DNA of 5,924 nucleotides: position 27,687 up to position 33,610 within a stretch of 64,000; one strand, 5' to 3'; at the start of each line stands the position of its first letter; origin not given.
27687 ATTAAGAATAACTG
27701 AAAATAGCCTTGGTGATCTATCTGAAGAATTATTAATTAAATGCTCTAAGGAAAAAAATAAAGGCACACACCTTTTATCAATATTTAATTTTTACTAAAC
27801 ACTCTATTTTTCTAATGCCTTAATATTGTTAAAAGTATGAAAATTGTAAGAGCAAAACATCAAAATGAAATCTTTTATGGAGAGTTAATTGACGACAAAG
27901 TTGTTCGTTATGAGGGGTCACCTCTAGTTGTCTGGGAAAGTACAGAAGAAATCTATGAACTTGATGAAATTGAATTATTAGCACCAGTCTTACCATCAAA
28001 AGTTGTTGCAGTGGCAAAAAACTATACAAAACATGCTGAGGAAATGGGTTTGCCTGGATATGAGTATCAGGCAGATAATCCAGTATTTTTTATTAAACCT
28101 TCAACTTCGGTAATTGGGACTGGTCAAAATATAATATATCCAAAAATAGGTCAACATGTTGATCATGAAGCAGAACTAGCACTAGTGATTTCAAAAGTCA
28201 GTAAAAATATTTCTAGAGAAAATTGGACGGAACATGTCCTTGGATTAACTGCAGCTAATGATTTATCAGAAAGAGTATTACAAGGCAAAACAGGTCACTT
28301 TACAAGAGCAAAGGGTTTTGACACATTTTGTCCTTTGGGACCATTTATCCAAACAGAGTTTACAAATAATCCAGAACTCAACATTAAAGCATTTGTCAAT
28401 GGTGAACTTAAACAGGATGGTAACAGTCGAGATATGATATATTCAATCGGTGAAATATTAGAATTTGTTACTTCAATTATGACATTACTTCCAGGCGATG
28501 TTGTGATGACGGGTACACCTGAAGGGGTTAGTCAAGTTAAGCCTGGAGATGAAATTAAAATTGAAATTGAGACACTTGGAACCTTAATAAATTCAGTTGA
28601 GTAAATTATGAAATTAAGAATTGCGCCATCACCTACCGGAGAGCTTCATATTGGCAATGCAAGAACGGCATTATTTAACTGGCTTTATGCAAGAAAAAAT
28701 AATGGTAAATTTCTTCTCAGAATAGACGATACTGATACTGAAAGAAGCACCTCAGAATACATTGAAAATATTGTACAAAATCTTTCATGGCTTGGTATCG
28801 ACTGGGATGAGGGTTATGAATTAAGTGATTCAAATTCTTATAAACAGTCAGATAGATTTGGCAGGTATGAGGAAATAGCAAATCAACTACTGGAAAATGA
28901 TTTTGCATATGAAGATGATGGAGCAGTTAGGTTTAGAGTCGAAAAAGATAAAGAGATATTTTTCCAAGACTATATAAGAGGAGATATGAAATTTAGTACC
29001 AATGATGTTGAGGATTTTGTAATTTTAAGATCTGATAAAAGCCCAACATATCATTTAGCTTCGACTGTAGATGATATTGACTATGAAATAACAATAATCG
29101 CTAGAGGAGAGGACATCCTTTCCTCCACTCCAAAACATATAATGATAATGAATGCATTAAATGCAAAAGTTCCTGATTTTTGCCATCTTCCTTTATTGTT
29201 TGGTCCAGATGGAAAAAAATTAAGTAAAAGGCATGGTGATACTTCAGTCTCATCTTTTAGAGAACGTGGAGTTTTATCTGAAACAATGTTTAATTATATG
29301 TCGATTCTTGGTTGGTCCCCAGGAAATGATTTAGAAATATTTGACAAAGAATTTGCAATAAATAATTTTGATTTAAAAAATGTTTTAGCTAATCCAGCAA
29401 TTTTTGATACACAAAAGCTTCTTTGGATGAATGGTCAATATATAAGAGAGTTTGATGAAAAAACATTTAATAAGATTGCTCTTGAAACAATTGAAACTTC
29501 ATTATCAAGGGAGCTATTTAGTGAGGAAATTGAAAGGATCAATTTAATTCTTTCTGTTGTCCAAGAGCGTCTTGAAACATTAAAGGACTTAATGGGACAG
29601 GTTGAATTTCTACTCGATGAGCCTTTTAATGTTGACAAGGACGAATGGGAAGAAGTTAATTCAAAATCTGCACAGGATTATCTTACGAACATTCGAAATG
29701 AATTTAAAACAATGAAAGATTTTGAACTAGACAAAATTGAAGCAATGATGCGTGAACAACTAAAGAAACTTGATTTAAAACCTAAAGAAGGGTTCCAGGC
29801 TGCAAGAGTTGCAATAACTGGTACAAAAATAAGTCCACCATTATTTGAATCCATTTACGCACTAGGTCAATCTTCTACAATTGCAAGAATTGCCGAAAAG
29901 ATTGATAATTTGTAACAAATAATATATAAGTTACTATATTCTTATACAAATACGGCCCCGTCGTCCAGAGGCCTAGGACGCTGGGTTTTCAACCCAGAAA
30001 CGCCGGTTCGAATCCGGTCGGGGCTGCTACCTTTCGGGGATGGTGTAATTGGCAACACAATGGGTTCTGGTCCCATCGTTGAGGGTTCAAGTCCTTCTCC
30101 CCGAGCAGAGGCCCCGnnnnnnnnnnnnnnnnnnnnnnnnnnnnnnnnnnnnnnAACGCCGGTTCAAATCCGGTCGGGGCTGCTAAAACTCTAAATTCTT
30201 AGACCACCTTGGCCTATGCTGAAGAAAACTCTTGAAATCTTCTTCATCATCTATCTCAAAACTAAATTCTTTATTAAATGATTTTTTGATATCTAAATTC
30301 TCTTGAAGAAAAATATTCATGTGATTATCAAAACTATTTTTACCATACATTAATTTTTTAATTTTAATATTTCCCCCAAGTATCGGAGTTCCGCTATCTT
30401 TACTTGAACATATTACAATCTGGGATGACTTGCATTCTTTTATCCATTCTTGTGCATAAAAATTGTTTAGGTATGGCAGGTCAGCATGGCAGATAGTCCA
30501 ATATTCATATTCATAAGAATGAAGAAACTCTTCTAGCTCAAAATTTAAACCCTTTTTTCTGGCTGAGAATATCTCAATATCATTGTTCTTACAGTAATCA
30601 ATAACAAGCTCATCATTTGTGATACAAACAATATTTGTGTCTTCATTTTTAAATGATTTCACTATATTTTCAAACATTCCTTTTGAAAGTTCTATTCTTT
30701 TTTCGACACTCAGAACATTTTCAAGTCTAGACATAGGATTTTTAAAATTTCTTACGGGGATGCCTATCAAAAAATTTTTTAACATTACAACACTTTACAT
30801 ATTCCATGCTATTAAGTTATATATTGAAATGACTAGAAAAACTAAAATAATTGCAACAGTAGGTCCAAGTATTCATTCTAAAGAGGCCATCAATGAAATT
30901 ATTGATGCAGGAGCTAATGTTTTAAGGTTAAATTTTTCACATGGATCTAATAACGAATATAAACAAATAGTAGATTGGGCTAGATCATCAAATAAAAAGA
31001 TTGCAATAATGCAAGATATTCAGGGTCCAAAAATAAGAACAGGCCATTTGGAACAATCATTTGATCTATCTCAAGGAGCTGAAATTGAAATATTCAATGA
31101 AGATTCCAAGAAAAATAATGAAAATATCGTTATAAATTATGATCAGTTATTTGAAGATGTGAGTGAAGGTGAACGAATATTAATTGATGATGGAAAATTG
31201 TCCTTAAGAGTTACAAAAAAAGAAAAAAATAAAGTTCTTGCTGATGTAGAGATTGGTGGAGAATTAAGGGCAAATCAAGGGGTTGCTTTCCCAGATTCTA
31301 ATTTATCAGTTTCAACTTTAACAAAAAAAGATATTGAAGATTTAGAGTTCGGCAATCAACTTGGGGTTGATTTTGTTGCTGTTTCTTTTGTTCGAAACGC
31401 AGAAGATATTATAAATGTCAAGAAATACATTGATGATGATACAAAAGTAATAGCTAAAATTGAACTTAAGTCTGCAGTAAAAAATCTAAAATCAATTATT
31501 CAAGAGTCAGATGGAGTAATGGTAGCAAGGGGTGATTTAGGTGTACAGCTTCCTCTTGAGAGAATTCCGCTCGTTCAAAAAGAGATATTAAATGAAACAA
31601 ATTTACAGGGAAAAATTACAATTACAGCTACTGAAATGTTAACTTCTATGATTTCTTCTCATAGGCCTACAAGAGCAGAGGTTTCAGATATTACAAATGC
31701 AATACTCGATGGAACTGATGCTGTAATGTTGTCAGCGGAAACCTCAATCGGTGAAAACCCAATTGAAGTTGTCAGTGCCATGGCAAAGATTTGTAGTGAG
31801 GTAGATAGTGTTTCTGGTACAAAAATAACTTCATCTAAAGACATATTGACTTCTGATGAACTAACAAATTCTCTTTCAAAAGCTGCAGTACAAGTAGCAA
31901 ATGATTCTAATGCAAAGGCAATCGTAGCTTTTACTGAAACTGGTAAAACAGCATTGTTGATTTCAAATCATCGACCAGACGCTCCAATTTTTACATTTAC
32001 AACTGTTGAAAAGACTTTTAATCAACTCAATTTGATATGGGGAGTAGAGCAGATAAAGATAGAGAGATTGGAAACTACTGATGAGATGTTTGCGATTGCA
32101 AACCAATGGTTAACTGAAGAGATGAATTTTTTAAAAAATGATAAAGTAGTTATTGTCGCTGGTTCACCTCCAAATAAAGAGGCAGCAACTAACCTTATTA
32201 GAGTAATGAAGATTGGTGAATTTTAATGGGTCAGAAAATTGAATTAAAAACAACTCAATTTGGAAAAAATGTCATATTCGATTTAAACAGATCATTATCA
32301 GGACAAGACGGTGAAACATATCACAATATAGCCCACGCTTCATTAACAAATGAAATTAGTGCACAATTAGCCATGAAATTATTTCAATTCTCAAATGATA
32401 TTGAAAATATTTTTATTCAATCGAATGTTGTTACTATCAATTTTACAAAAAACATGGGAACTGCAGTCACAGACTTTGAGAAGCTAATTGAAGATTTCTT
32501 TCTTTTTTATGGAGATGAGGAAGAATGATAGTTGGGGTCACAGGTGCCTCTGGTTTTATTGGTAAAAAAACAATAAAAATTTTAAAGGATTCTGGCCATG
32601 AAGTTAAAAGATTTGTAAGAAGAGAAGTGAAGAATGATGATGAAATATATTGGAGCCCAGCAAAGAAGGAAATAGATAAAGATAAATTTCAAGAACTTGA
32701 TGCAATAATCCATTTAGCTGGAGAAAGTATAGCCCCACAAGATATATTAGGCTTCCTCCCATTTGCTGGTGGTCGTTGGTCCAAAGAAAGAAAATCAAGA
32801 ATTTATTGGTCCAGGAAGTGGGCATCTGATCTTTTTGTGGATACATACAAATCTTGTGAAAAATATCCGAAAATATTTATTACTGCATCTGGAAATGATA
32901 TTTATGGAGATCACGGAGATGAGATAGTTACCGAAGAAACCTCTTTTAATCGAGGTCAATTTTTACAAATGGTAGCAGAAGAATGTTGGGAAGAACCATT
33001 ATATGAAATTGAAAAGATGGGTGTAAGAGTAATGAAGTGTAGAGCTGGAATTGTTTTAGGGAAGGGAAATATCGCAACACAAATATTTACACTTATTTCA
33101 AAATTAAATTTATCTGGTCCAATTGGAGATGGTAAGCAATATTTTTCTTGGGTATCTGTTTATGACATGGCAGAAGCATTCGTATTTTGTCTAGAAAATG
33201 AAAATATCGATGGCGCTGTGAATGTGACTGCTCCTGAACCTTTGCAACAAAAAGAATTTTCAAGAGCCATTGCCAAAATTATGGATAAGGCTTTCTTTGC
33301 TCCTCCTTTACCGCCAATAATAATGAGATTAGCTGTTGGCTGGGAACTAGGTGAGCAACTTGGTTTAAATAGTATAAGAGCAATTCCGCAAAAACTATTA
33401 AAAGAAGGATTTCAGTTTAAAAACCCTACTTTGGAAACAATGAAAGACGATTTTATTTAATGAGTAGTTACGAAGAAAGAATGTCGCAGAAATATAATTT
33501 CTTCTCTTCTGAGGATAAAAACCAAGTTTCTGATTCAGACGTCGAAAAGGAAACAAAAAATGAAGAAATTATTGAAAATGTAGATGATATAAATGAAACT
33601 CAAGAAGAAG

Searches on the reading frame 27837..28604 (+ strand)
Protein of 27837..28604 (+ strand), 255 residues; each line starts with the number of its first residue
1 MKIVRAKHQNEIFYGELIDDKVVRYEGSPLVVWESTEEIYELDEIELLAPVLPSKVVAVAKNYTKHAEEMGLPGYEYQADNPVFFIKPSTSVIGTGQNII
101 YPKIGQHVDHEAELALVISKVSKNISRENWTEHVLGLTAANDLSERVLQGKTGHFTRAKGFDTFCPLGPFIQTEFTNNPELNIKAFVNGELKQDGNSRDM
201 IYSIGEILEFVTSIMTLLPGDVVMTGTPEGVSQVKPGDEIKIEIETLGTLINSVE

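Call 57: search_protein_families(library=pfam, proteins=[window:27837-28604:+], max_evalue=0.00001)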
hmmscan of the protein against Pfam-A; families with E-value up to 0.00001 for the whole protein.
window:27837-28604:+ (255 aa): 2 families
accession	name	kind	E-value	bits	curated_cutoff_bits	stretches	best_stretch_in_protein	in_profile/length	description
PF01557.24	FAA_hydrolase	-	2.5e-59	201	23.9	1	55-254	1-213/214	Fumarylacetoacetate (FAA) hydrolase C-terminal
PF10370.14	Rv2993c-like_N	-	6.8e-11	43.3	21.3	1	1-50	1-50/50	Rv2993c-like, N-terminal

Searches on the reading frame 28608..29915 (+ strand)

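Call 57: search_protein_families(library=pfam, proteins=[window:28608-29915:+], max_evalue=0.00001)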
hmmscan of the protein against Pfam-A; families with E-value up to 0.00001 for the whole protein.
window:28608-29915:+ (435 aa): 2 families
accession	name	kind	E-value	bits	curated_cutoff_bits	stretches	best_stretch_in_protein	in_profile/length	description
PF00749.27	tRNA-synt_1c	-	1.2e-80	271.3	23.4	2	106-273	145-314/314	tRNA synthetases class I (E and Q), catalytic domain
PF19269.4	Anticodon_2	-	7.5e-25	88.4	23.6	1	306-430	11-139/141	Anticodon binding domain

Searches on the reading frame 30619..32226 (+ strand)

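Call 57: search_protein_families(library=pfam, proteins=[window:30619-32226:+], max_evalue=0.00001)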
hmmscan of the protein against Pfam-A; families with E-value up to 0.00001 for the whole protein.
window:30619-32226:+ (535 aa): 2 families
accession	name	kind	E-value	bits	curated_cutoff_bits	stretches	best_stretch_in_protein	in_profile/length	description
PF00224.27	PK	-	1.1e-102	344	30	1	73-385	2-328/328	Pyruvate kinase, barrel domain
PF02887.21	PK_C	-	1.3e-31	109.5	28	1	418-530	2-114/114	Pyruvate kinase, alpha/beta domain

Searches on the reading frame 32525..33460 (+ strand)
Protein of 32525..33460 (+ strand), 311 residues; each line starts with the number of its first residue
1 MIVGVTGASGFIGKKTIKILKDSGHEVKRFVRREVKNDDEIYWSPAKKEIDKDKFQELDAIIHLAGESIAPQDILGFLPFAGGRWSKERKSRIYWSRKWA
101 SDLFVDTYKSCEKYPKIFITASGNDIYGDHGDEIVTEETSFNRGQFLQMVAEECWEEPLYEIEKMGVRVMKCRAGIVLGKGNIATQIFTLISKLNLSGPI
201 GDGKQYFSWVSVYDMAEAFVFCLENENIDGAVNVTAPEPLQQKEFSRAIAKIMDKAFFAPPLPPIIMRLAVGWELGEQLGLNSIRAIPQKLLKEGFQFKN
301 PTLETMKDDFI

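Call 57: search_protein_families(library=pfam, proteins=[window:32525-33460:+], max_evalue=0.00001)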
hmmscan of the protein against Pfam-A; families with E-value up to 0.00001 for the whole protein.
window:32525-33460:+ (311 aa): 3 families
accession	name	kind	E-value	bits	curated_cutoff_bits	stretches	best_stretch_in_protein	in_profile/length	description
PF01370.27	Epimerase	-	1.7e-12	47.7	20.9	1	5-233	3-238/240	NAD dependent epimerase/dehydratase family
PF08338.16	DUF1731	-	1.7e-10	40.9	27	1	263-305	2-42/47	Domain of unknown function (DUF1731)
PF16363.11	GDP_Man_Dehyd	-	4.7e-07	30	27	0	5-38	2-35/332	GDP-mannose 4,6 dehydratase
